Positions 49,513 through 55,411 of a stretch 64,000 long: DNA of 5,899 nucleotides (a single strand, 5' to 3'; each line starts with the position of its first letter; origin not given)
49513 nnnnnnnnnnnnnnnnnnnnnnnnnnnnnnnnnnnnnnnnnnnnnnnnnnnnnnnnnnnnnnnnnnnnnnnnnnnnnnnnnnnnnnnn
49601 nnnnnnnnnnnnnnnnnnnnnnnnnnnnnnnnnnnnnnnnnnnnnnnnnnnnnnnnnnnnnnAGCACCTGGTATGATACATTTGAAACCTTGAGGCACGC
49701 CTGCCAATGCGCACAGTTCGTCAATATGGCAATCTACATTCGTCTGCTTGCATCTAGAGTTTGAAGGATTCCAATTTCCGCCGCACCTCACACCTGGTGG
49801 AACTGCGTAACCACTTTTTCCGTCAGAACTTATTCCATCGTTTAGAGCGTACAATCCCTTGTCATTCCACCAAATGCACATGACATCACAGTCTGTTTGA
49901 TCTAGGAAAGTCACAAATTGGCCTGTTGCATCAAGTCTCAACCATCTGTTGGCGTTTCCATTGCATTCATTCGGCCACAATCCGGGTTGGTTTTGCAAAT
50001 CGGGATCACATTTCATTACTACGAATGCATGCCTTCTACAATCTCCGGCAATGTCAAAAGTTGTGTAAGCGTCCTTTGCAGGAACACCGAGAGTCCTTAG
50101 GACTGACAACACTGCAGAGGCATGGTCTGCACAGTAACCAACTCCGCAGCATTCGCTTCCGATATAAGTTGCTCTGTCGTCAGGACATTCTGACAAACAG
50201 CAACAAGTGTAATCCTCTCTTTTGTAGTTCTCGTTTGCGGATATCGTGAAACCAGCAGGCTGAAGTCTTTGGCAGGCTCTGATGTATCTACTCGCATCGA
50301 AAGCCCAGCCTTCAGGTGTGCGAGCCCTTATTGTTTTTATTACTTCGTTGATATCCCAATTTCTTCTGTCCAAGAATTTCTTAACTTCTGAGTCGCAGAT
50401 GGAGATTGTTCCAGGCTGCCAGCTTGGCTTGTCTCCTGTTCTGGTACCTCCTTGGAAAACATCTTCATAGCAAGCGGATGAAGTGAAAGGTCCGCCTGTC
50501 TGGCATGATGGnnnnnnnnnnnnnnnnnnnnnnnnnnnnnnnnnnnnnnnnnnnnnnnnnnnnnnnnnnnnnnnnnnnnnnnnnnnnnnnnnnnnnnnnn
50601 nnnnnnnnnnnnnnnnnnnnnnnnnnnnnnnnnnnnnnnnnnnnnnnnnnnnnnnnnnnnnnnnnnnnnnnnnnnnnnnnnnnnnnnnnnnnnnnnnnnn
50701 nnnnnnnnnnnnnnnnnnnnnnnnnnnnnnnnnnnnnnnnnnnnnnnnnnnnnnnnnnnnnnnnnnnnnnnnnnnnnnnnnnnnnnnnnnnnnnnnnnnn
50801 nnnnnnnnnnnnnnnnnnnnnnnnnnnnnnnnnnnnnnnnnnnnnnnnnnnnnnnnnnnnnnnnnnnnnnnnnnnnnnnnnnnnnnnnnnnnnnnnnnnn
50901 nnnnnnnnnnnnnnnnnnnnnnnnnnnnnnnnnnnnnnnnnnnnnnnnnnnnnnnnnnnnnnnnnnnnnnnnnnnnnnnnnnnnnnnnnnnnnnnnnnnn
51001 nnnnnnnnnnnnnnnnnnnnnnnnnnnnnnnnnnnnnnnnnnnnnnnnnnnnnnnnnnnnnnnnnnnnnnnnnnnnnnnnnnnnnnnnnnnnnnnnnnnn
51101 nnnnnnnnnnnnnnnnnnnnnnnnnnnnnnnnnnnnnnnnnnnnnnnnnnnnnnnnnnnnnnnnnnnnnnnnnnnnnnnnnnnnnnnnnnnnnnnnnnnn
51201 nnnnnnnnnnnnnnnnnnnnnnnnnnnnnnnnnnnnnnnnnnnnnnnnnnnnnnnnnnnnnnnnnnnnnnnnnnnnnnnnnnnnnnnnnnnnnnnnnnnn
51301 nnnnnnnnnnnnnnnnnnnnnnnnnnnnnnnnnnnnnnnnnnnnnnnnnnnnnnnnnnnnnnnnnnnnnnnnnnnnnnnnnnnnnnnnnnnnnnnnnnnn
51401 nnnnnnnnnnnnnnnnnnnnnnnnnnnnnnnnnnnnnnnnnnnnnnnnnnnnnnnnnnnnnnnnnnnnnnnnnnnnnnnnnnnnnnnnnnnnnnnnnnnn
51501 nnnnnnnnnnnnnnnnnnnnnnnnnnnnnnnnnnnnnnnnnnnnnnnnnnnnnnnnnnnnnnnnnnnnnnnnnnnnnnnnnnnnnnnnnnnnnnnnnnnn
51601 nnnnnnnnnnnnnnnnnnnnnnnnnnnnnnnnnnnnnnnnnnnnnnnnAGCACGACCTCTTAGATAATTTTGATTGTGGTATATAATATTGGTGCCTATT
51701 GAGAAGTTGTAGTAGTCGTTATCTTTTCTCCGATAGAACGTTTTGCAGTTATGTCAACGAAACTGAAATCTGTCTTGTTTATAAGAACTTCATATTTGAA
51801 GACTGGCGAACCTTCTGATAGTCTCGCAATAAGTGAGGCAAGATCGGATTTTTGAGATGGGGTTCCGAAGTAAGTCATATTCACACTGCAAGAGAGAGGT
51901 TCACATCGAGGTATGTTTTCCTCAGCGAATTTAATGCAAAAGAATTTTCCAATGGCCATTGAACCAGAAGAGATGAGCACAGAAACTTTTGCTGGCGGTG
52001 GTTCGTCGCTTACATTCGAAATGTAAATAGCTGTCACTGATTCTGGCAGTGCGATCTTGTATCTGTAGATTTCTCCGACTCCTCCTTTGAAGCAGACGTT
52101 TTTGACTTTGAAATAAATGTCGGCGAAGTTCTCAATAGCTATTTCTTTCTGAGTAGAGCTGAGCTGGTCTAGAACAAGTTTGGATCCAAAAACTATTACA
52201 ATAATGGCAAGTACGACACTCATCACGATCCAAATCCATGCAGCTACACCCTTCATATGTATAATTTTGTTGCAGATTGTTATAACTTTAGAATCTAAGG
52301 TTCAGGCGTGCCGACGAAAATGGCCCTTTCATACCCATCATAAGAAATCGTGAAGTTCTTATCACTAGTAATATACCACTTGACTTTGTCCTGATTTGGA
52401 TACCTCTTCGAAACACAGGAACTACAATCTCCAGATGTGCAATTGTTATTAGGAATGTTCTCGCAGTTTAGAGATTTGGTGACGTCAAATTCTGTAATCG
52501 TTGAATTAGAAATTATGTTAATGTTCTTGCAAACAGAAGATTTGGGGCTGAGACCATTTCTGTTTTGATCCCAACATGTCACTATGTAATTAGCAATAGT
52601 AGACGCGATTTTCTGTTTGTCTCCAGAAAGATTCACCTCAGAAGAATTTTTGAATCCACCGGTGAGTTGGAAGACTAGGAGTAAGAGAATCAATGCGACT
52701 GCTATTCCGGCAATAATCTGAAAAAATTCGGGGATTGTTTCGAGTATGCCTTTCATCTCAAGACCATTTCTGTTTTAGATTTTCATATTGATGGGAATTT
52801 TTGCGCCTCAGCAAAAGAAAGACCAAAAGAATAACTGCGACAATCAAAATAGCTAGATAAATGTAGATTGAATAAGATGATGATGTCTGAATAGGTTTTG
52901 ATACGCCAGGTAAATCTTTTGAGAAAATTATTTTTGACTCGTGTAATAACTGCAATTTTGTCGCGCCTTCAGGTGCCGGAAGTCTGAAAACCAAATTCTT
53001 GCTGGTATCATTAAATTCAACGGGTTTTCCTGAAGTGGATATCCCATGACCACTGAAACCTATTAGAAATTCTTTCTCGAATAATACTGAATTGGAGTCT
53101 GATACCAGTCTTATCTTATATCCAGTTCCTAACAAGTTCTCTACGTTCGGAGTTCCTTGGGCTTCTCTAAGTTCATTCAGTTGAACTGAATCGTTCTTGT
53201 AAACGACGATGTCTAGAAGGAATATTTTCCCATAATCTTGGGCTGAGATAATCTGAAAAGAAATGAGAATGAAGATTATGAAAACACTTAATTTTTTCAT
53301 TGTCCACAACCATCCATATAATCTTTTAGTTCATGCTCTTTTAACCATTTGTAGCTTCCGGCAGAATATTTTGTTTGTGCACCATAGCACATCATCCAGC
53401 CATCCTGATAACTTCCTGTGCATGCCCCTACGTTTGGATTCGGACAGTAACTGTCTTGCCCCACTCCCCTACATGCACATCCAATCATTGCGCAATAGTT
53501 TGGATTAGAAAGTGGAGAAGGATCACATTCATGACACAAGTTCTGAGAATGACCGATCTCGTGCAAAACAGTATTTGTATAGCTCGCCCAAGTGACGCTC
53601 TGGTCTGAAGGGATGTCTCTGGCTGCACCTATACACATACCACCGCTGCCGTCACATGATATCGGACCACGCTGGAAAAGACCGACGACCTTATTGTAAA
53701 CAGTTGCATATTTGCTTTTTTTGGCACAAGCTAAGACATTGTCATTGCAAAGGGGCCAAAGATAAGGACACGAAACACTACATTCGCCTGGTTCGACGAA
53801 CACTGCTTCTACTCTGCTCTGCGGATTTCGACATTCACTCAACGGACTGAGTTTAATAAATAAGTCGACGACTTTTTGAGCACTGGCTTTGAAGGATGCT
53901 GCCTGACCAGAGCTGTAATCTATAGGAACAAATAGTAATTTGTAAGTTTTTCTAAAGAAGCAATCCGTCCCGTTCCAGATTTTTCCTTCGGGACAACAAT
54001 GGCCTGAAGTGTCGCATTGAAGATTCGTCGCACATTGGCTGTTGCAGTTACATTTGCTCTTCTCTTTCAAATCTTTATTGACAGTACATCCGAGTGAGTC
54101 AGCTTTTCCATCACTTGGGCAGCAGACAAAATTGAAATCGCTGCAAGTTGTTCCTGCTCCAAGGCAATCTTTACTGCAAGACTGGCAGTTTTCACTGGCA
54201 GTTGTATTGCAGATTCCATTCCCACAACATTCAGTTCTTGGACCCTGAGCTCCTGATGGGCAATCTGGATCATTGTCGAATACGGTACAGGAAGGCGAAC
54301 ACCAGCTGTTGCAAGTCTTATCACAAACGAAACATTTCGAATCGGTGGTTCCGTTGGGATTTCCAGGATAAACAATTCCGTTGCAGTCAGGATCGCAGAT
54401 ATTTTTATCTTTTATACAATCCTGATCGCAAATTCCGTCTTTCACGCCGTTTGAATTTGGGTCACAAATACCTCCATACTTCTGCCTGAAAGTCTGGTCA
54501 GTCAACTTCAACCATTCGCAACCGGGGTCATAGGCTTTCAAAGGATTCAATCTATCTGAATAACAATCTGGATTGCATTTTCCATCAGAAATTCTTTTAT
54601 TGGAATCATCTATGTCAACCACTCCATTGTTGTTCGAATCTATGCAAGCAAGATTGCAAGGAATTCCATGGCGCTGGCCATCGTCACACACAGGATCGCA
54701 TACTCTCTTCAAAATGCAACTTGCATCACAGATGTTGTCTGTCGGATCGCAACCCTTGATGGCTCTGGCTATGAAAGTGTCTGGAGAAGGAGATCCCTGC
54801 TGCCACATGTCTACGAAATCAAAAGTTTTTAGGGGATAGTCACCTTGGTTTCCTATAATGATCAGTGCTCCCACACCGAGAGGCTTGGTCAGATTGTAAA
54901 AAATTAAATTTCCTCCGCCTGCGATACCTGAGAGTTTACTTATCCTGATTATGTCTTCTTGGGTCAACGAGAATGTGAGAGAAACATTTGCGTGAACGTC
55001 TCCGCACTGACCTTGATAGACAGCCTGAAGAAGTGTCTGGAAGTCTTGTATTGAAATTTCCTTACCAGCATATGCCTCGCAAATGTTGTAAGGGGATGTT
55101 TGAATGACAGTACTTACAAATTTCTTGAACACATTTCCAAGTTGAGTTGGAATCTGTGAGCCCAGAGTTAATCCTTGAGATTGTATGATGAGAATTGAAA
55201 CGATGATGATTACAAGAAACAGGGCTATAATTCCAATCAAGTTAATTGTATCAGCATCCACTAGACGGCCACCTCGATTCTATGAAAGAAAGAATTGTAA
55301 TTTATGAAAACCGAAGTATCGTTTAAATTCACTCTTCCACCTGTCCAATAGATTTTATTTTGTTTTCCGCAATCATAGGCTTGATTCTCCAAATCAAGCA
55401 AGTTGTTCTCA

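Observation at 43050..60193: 17-kb operon-like locus: FlaJ/TadC-type platform gene plus eleven pilin-leader genes carrying disulfide-rich enzyme/adhesin modules, with no ATPase or prepilin peptidase in cis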

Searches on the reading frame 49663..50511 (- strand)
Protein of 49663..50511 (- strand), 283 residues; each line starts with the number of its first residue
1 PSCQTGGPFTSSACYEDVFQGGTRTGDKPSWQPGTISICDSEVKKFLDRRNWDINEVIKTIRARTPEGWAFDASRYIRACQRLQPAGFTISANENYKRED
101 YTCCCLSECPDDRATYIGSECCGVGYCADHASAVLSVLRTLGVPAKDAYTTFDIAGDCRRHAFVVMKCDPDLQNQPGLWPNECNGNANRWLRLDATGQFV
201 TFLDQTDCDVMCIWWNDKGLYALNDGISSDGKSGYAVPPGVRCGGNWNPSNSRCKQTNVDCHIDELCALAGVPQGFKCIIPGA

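Call 67: search_solved_structures(query=window:49663-50511:-, max_evalue=10, show_alignments=2)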
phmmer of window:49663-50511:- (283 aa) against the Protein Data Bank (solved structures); distinct sequences matched with E-value up to 10: 5.
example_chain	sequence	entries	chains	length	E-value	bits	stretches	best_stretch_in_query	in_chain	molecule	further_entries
7vdp_A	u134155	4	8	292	0.32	13.3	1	37-102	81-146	Cyclin-dependent-like kinase 5 | Cyclin-dependent-like kinase 5, p25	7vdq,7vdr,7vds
1h4l_A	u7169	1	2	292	0.32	13.3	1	37-102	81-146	CELL DIVISION PROTEIN KINASE 5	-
9q3n_B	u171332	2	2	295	0.33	13.3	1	37-102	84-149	Cyclin-dependent kinase 5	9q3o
4au8_A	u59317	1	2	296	0.33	13.3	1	37-102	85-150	CYCLIN-DEPENDENT KINASE 5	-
1ung_A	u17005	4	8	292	0.97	11.7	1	37-99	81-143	CELL DIVISION PROTEIN KINASE 5 | CYCLIN-DEPENDENT KINASE 5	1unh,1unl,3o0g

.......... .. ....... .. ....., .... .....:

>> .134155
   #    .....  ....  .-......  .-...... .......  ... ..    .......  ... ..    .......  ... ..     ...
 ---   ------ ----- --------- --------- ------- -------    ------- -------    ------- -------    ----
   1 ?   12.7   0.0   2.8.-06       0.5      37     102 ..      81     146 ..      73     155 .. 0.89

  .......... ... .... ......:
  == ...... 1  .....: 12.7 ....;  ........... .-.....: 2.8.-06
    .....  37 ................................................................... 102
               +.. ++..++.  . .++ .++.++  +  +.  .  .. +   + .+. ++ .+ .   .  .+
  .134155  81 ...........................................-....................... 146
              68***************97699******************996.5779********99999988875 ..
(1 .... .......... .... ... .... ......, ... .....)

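Call 75: search_protein_representatives(protein=window:49663-50511:-)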
Query: 283 residues. Proteins with E-value up to 0.001 (for the whole library): 16; up to 1e-10: 15; up to 1e-30: 10. The best 16 are listed.
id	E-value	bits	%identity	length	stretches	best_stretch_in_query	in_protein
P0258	3.2e-200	680.2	100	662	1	1-283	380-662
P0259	6.4e-107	373.7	57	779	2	1-282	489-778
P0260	2.1e-55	204.5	50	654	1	6-268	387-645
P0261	2.1e-51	191.3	48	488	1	26-244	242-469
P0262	1.3e-50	188.8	43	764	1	7-272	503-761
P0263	4.2e-50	187.1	43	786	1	3-272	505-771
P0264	2.1e-46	174.9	46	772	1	1-272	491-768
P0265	1.1e-42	162.7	42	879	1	29-267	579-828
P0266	1.9e-37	145.5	46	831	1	25-239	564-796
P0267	3.5e-33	131.5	43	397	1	21-233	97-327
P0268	1.7e-29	119.4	43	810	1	30-233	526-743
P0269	6.9e-29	117.4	38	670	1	6-253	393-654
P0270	1.5e-26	109.7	36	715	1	33-273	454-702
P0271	1.6e-19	86.6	43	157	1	156-281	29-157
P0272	1.3e-17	80.4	41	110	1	166-281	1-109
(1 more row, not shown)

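Call 77: search_solved_structures(query=A9, max_evalue=1, show_alignments=1)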
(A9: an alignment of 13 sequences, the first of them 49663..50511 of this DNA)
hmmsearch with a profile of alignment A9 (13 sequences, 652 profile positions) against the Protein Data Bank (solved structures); distinct sequences matched with E-value up to 1: 3.
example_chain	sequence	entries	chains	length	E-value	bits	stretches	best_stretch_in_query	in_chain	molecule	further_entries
4u65_E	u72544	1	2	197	0.16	13.4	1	492-547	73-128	Putative cystine protease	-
1ajy_A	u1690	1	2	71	0.38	12.2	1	314-343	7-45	PUT3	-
1zme_C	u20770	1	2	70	0.4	12.1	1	314-343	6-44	PROLINE UTILIZATION TRANSCRIPTION ACTIVATOR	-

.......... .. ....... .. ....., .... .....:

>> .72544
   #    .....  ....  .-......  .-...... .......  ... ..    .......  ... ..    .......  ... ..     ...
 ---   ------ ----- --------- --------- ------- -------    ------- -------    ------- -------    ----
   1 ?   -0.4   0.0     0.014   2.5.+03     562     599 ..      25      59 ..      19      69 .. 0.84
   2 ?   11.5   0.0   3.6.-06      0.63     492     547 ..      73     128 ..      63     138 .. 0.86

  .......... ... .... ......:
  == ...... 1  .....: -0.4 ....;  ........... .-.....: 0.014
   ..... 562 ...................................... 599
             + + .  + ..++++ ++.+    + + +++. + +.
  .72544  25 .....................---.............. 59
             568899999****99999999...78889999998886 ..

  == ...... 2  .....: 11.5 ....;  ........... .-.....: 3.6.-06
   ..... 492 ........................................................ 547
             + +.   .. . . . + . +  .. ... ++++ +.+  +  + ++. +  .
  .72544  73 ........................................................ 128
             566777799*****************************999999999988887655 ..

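Call 78: search_protein_families(library=pfam, alignment_id=A9, max_evalue=0.01)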
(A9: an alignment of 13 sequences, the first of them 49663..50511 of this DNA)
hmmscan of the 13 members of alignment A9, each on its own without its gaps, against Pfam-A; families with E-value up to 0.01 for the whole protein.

A. member 1, window:49663-50511:- (283 aa): 1 family
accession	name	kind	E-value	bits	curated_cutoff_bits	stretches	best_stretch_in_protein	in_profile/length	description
PF01841.26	Transglut_core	-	0.00011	22.9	23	1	107-194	36-107/108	Transglutaminase-like superfamily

B. families by the number of members that match (of 13 scanned): 1 family
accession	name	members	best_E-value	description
PF01841.26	Transglut_core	7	9.1e-05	Transglutaminase-like superfamily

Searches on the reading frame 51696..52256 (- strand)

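Call 5: search_protein_families(library=pfam, max_evalue=0.01, proteins=[window:51696-52256:-])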
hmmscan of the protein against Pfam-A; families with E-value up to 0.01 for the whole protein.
window:51696-52256:- (186 aa): 1 family
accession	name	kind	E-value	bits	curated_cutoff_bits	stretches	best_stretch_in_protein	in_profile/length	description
PF07438.16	DUF1514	-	0.0088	16.3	25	0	8-49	1-37/62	Protein of unknown function (DUF1514)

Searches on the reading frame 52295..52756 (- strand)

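Call 4: search_protein_families(library=pfam, max_evalue=0.01, proteins=[window:52295-52756:-])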
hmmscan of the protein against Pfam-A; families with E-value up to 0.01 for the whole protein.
window:52295-52756:- (153 aa): 0 families

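Call 90: search_protein_families(library=pfam, max_evalue=1, proteins=[window:52298-52756:-])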
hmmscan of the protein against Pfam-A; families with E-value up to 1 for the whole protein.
window:52298-52756:- (153 aa): 1 family
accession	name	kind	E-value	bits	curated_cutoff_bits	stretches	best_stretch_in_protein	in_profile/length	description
PF18895.5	T4SS_pilin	-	0.043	14.3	26.6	1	5-51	6-45/71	Type IV secretion system pilin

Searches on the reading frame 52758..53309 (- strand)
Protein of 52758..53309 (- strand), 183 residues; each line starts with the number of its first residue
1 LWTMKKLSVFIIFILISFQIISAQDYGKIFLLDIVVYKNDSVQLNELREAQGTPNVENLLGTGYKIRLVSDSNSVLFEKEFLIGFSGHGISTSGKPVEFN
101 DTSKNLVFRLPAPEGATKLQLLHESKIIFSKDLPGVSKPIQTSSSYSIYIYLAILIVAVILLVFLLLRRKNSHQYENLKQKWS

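Call 4: search_protein_families(library=pfam, max_evalue=0.01, proteins=[window:52758-53309:-])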
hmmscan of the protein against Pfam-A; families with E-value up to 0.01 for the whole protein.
window:52758-53309:- (183 aa): 1 family
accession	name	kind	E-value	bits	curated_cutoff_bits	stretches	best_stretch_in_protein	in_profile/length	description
PF17410.7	Stevor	-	0.0094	16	25.4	0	143-177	235-269/275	Subtelomeric Variable Open Reading frame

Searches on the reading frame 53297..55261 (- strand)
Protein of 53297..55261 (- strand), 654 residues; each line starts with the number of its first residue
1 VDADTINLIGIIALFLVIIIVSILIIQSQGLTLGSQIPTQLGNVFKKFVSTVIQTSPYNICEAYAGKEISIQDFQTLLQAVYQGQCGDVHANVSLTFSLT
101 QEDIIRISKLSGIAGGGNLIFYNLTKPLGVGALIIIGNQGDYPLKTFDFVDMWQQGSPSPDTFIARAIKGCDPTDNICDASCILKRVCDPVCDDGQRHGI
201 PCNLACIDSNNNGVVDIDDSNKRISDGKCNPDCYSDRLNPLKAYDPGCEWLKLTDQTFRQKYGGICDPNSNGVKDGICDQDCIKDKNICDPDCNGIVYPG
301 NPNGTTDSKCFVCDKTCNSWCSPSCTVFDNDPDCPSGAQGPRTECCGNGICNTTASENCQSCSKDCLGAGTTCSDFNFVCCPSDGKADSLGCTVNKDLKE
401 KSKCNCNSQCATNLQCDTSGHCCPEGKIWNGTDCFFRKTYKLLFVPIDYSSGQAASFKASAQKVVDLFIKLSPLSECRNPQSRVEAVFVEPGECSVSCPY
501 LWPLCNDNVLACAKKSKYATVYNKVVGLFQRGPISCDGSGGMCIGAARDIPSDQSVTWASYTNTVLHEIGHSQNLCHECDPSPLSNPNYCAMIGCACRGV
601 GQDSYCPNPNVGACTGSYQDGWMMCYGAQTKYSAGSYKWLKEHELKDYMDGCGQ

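Call 4: search_protein_families(library=pfam, max_evalue=0.01, proteins=[window:53297-55261:-])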
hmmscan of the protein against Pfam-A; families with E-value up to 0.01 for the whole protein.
window:53297-55261:- (654 aa): 1 family
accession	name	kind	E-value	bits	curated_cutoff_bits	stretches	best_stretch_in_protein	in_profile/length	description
PF13688.12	Reprolysin_5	-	0.00073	20.3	27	1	535-593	131-172/196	Metallo-peptidase family M12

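Call 48: search_protein_families(library=ncbifam, max_evalue=0.01, proteins=[window:53297-55261:-])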
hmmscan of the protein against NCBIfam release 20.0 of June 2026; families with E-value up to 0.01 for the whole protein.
window:53297-55261:- (654 aa): 0 families
